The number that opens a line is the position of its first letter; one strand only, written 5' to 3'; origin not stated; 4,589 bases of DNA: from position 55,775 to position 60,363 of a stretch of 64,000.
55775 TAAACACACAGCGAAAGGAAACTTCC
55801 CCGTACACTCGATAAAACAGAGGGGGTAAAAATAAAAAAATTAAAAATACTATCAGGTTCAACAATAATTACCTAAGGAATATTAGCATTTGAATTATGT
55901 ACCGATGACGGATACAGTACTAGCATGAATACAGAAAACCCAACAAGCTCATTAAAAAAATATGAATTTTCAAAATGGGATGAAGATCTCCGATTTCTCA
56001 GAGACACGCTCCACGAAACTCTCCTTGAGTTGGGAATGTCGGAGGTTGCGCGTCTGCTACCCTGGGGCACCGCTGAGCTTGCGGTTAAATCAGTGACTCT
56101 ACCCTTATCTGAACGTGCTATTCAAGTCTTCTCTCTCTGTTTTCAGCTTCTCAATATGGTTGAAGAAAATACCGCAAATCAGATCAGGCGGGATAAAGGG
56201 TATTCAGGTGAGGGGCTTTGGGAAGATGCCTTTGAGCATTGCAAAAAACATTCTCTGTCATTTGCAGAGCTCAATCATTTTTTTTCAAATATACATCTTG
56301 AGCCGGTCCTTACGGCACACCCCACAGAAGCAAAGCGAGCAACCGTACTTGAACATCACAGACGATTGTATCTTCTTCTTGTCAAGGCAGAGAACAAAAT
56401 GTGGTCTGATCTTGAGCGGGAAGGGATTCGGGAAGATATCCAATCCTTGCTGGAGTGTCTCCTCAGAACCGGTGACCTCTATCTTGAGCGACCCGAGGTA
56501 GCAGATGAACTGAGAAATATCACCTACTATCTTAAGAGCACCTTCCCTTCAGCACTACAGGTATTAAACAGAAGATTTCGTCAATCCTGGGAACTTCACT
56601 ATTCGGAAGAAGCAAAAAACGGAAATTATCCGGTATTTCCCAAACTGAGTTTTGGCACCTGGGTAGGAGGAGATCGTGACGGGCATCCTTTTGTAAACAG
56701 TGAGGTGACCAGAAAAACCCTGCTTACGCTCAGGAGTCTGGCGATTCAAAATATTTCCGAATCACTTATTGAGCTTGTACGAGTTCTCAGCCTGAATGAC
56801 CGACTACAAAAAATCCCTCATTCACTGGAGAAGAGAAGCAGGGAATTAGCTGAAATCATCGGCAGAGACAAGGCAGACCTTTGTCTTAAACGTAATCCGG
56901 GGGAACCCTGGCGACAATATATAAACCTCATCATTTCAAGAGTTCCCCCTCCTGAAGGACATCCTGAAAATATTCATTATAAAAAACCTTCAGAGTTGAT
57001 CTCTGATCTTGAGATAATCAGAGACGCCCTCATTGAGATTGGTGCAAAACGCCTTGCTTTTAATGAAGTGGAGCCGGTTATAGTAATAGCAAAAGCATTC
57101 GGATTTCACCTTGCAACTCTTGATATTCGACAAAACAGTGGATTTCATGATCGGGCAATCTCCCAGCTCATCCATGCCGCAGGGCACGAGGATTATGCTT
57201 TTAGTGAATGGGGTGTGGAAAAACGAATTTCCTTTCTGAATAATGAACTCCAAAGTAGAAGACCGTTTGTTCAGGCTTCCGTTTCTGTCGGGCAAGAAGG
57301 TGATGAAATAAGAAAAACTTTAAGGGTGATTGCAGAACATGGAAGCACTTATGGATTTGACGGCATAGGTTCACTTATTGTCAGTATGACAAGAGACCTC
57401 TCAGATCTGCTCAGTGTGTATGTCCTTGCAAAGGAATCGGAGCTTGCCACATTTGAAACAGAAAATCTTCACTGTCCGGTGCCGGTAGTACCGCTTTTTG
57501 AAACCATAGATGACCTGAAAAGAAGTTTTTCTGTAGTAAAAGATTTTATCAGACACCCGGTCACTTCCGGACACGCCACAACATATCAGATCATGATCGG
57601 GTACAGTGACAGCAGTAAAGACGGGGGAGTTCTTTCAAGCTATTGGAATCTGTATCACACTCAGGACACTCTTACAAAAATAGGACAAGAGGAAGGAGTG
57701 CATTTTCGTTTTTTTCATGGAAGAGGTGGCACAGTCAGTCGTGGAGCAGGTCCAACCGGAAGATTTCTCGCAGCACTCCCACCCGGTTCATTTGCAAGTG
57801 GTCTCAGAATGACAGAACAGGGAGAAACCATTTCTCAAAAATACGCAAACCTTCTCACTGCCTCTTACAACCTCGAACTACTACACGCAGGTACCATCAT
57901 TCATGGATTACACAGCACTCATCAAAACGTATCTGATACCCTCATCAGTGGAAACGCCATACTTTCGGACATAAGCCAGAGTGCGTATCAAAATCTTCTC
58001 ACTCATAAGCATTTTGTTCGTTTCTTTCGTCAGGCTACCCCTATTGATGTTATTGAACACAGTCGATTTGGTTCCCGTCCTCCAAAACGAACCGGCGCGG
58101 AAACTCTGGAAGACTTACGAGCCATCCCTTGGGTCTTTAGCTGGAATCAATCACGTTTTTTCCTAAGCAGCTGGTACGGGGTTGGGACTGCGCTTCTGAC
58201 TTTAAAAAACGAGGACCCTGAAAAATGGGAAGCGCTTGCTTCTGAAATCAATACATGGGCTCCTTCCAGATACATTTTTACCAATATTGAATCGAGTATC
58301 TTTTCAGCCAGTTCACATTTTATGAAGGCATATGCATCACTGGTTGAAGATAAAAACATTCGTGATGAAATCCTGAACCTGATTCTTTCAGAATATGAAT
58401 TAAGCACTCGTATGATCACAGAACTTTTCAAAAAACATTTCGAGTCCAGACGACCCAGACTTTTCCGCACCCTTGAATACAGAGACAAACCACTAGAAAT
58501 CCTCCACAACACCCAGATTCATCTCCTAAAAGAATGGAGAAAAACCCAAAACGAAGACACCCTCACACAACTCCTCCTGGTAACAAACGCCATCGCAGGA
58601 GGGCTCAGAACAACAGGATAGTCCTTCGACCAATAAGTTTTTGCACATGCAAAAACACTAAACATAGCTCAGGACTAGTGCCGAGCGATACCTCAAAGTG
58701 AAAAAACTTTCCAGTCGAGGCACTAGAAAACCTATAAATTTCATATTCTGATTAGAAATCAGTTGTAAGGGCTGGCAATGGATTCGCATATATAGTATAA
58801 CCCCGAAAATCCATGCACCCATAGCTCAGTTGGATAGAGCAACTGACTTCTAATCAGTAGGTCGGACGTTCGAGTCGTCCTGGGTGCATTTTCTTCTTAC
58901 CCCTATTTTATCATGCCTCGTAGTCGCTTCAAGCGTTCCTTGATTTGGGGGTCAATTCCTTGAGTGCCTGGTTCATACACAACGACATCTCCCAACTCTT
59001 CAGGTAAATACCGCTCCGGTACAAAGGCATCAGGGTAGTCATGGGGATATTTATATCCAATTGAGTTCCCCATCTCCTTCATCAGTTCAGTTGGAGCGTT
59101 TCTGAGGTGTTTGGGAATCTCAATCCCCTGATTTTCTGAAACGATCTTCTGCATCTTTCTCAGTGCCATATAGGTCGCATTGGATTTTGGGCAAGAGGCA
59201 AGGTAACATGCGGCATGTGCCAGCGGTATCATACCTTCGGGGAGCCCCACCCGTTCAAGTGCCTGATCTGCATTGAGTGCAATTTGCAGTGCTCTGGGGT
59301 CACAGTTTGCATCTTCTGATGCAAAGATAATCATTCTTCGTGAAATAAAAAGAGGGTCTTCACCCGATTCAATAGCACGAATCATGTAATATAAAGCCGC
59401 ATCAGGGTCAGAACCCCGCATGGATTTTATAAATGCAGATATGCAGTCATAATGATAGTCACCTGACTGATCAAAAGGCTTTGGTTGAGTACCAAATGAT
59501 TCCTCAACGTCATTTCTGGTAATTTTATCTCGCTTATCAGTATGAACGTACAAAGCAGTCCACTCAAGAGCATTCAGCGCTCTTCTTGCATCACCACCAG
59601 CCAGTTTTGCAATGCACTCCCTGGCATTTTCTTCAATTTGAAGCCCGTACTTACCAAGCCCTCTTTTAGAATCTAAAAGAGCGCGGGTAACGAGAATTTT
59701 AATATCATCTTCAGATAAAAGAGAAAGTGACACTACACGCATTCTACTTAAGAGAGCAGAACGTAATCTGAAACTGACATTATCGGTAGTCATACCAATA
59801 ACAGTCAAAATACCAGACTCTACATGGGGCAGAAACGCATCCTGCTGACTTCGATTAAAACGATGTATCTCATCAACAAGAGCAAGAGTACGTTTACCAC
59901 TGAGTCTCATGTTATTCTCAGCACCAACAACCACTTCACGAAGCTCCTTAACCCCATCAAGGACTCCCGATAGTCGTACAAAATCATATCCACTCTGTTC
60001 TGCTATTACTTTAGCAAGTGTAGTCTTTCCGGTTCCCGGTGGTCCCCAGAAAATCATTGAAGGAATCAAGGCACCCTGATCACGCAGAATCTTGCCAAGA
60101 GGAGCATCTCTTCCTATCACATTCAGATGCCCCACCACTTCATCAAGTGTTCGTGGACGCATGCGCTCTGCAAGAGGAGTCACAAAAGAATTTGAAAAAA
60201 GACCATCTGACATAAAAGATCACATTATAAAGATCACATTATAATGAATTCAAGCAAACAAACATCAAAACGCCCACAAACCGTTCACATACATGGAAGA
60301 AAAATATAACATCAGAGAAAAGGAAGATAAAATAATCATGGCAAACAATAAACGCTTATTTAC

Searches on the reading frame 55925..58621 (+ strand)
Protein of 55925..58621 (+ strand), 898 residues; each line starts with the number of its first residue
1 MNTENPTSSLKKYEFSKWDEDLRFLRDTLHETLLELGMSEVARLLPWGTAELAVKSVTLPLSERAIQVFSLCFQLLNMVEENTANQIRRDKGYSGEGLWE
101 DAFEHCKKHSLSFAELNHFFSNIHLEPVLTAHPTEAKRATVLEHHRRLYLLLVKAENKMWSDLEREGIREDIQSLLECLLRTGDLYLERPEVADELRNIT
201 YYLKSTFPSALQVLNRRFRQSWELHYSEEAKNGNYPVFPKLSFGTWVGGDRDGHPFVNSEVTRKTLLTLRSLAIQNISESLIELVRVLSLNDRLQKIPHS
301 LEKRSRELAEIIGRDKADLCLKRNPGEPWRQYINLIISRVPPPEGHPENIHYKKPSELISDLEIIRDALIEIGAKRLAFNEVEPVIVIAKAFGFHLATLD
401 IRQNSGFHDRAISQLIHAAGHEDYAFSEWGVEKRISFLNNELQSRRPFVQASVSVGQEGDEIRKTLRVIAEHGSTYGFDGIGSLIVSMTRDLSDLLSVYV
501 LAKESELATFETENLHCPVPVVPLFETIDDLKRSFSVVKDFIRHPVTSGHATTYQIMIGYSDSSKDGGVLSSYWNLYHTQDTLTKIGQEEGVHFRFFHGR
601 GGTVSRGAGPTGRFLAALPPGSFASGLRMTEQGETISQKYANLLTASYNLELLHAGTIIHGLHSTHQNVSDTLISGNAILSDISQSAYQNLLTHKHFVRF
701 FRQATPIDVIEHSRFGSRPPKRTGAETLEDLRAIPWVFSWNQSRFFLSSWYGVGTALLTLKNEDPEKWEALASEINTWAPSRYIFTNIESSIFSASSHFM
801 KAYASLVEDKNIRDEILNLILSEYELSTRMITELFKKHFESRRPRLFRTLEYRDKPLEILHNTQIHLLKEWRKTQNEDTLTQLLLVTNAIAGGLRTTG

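Call 35: search_protein_families(library=pfam, proteins=[window:55925-58621:+], max_evalue=0.001)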
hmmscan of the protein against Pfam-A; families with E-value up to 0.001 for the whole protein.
window:55925-58621:+ (898 aa): 1 family
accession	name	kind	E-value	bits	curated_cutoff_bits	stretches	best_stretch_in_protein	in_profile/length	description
PF00311.23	PEPcase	-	7.6e-197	656.6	22.4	1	55-898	55-919/919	Phosphoenolpyruvate carboxylase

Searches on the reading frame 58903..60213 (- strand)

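Call 35: search_protein_families(library=pfam, proteins=[window:58903-60213:-], max_evalue=0.001)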
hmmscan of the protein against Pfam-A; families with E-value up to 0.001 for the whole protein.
window:58903-60213:- (436 aa): 8 families
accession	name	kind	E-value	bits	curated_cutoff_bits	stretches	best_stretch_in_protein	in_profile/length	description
PF12002.13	MgsA_C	-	1.1e-59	201.5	27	1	267-431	1-166/167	MgsA AAA+ ATPase C terminal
PF16193.11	AAA_assoc_2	-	3.1e-24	85.5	34.3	1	188-266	2-81/81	AAA C-terminal domain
PF00004.35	AAA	-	9.2e-14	52.5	21.2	1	53-160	1-125/131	ATPase family associated with various cellular activities (AAA)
PF05496.18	RuvB_N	-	7.3e-10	39.3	27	1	18-139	1-116/159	Holliday junction DNA helicase RuvB P-loop domain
PF22703.2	Cdc6_lid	-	0.00016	21.9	27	1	197-238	21-65/68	Cdc6 AAA+ ATPase-type lid domain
PF13671.12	AAA_33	-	0.00017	22.4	27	1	54-138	3-74/143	AAA domain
PF07728.20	AAA_5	-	0.0007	20.1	22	0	53-73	2-22/139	AAA domain (dynein-related subfamily)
PF13207.12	AAA_17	-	0.00073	20.3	27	0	57-93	2-38/136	AAA domain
